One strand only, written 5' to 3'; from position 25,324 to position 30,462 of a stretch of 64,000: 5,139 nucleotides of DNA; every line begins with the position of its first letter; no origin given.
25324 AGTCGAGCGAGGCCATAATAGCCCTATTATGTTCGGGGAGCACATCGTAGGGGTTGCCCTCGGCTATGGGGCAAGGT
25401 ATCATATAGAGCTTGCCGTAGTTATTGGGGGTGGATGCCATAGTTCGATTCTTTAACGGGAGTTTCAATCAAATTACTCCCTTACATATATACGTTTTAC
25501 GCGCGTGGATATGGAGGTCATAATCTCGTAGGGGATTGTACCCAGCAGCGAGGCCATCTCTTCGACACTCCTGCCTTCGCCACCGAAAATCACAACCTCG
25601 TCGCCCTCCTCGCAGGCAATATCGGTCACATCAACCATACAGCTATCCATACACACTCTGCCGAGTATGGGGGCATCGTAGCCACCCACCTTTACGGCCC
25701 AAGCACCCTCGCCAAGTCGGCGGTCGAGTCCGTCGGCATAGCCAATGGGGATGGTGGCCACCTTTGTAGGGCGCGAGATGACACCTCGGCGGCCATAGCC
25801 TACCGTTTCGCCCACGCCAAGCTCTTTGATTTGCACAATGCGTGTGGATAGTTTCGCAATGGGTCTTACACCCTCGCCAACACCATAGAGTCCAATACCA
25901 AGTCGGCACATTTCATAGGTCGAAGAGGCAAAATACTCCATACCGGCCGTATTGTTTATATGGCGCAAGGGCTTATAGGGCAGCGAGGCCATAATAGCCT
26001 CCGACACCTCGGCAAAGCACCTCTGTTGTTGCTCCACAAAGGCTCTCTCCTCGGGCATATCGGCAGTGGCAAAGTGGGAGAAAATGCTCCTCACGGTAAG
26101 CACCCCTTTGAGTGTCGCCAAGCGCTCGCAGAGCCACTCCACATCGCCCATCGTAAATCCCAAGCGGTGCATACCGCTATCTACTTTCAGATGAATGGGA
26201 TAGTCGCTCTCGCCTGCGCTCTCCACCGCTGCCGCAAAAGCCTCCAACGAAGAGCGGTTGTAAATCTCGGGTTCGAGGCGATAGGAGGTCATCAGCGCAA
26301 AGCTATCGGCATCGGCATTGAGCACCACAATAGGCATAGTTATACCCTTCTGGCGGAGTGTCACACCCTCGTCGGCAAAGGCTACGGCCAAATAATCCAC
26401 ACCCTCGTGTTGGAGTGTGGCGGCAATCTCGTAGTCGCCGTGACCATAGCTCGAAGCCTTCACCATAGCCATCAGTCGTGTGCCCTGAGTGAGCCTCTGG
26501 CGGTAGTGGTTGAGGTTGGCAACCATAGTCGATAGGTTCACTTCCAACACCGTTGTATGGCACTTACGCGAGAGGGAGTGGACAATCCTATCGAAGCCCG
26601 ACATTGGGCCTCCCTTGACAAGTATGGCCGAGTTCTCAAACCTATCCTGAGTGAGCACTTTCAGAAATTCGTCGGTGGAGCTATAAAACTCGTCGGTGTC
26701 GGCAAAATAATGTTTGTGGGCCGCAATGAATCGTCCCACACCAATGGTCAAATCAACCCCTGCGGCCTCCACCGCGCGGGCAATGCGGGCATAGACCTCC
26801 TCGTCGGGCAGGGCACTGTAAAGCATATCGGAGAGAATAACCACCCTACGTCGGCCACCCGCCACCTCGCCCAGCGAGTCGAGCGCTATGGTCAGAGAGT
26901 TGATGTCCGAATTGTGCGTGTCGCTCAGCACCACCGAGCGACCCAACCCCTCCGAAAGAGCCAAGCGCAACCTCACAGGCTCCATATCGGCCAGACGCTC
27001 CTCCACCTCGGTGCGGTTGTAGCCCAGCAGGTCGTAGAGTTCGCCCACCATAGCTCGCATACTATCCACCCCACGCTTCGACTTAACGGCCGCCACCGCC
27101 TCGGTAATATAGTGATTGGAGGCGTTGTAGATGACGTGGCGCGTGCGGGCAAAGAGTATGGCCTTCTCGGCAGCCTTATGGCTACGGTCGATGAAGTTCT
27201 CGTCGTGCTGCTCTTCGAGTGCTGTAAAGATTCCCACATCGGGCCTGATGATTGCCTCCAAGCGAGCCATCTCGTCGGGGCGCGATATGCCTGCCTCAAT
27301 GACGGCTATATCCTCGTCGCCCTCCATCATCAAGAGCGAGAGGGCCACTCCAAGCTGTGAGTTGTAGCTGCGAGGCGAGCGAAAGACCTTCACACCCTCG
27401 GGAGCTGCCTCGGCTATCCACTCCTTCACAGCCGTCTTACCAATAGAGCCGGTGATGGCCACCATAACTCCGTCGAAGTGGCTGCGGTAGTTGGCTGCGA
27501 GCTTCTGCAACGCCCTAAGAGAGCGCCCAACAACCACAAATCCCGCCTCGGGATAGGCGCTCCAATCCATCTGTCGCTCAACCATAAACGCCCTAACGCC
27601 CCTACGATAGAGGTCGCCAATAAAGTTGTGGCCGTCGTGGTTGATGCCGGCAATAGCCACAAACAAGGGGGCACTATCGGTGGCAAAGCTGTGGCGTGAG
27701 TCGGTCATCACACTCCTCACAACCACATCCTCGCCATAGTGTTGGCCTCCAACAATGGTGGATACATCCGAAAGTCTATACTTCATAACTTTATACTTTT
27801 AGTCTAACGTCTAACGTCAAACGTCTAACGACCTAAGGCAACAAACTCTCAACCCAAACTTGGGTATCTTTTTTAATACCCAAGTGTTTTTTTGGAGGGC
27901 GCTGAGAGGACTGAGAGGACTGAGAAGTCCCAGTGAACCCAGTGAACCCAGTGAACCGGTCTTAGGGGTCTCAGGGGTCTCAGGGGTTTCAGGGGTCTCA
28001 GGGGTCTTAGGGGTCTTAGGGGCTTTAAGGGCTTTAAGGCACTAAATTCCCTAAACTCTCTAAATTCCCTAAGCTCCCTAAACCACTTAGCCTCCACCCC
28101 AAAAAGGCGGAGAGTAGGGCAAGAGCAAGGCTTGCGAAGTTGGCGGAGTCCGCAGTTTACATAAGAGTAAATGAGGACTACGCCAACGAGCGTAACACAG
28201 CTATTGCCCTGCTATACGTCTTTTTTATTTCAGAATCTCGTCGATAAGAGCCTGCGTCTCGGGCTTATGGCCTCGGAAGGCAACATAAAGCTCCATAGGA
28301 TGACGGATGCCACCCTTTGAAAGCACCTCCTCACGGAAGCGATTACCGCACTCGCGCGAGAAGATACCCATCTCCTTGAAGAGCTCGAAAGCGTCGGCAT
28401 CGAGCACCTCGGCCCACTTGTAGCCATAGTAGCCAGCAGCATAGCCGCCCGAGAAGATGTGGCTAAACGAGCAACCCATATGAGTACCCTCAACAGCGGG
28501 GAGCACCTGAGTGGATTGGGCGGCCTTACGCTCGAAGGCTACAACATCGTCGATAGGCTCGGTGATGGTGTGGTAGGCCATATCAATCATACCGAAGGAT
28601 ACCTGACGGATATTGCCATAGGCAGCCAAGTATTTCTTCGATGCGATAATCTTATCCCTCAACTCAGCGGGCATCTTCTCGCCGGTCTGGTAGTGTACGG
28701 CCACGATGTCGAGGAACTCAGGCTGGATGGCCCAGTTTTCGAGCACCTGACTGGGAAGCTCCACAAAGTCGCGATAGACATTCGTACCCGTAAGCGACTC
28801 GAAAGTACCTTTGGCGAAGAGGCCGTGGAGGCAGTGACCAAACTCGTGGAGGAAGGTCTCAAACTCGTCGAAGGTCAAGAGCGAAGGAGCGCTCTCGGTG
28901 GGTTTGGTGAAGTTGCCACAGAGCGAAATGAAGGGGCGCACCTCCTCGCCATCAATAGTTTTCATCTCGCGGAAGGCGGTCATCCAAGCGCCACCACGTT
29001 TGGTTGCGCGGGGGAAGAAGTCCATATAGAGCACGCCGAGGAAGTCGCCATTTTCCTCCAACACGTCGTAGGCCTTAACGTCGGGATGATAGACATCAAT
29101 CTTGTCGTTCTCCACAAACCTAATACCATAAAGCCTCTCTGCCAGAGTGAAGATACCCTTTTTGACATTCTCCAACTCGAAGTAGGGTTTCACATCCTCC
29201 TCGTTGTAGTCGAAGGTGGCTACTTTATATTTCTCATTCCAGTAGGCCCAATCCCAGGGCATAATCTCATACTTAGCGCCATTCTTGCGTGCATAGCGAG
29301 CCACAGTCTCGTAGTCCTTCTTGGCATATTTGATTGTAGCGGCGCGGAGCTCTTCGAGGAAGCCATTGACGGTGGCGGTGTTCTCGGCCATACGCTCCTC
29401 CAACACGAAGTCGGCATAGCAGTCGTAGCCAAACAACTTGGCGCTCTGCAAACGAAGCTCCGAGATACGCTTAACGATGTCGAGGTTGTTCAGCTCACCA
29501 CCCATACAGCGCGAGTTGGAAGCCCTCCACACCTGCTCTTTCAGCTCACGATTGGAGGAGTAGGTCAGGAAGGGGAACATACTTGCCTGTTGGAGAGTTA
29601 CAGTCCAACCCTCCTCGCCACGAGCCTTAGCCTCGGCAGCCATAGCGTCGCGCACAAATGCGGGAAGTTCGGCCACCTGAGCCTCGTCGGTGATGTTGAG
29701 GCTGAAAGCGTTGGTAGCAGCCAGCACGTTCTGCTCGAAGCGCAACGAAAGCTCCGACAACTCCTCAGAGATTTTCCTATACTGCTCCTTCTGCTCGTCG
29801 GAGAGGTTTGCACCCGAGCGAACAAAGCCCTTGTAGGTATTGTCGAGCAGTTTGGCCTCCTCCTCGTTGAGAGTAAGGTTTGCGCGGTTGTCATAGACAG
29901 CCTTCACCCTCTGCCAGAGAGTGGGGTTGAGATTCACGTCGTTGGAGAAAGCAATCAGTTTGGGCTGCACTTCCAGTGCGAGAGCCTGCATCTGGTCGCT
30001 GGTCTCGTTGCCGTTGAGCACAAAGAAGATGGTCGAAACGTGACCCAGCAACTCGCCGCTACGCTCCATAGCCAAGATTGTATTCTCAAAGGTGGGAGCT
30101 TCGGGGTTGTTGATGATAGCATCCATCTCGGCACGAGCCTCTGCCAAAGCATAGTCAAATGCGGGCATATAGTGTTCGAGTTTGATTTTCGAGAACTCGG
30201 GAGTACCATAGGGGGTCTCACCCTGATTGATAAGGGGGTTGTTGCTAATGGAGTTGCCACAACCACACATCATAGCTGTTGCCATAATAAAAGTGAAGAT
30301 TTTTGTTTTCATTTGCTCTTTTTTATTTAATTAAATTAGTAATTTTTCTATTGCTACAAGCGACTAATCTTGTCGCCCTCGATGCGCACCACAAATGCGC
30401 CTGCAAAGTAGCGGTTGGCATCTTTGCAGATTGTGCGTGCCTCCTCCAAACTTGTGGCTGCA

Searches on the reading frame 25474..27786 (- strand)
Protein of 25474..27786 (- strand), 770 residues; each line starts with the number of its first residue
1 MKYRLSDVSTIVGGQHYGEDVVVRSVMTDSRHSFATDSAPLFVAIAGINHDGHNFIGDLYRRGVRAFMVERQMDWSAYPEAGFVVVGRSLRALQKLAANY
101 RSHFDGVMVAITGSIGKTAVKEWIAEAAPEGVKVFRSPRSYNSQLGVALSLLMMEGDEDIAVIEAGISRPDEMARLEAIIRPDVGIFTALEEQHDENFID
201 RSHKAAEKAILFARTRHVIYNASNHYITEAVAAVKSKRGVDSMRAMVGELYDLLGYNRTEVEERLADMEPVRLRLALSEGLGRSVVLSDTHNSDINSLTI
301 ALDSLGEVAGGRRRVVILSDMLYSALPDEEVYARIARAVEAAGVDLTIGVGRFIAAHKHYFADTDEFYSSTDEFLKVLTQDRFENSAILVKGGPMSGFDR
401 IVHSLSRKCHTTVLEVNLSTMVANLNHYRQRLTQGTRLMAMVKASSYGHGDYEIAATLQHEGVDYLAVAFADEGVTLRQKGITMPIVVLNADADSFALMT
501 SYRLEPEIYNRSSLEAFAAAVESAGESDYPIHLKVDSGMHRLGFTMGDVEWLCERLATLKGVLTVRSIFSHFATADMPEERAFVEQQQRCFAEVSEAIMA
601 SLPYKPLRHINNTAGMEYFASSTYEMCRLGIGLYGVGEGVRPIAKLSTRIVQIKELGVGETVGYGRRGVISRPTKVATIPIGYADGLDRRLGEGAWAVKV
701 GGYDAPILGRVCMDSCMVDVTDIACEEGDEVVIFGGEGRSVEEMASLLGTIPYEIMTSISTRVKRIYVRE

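Call 14: search_protein_families(library=pfam, proteins=[window:25474-27786:-])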
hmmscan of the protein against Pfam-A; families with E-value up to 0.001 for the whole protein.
window:25474-27786:- (770 aa): 4 families
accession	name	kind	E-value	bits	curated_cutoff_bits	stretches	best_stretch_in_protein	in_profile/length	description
PF01168.26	Ala_racemase_N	-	3.9e-55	187.4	24.1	1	416-636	1-218/220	Alanine racemase, N-terminal domain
PF00842.27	Ala_racemase_C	-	6e-43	145.9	25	1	644-767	2-127/127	Alanine racemase, C-terminal domain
PF08245.18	Mur_ligase_M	-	5e-20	72.7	24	1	111-236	1-137/200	Mur ligase middle domain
PF01225.30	Mur_ligase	-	0.0008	20.2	21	0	41-100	17-94/95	Mur ligase family, catalytic domain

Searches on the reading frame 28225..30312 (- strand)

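Call 14: search_protein_families(library=pfam, proteins=[window:28225-30312:-])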
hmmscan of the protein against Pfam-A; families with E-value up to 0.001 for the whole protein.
window:28225-30312:- (695 aa): 2 families
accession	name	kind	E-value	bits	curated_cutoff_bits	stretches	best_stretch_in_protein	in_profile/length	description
PF01432.26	Peptidase_M3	-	1e-130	437.6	27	1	248-692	1-454/457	Peptidase family M3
PF19310.4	TOP_N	-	4.5e-06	26.9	27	1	56-175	5-123/123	Neurolysin/Thimet oligopeptidase, N-terminal domain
